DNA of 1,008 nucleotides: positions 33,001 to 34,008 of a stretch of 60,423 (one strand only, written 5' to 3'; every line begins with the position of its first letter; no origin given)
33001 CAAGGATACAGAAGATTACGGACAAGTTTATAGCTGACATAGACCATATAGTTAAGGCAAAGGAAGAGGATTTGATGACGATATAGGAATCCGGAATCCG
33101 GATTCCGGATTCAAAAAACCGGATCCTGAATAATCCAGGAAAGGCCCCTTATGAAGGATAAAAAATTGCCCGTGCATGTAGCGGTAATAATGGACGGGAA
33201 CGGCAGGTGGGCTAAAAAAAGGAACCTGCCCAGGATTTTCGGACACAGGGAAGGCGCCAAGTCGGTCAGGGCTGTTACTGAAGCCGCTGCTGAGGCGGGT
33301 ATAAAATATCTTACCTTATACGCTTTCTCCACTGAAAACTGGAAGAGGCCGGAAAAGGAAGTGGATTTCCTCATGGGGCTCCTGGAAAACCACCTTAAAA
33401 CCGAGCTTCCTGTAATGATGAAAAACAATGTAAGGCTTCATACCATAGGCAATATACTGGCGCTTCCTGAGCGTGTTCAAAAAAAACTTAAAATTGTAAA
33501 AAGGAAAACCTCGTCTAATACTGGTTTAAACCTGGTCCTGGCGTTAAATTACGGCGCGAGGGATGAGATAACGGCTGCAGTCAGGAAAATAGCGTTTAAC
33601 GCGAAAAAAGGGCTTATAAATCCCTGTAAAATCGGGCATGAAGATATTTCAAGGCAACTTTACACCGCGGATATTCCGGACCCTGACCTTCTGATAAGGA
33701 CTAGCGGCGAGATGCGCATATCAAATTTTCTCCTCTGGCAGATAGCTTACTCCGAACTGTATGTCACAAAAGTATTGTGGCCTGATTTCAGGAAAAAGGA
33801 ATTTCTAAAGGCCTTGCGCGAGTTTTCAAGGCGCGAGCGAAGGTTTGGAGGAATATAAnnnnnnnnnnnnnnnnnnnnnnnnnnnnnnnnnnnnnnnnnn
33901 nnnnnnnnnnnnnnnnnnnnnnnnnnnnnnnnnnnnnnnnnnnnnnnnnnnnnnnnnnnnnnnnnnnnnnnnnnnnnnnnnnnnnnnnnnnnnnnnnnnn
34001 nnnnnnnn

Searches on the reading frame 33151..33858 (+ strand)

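Call 24: search_protein_families(library=pfam, proteins=[window:33151-33858:+], max_evalue=0.00001)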
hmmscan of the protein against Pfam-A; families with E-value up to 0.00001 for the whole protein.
window:33151-33858:+ (235 aa): 1 family
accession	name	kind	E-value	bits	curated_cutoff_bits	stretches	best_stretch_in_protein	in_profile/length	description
PF01255.24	Prenyltransf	-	5.3e-89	297.9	27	1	13-233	1-219/219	Putative undecaprenyl diphosphate synthase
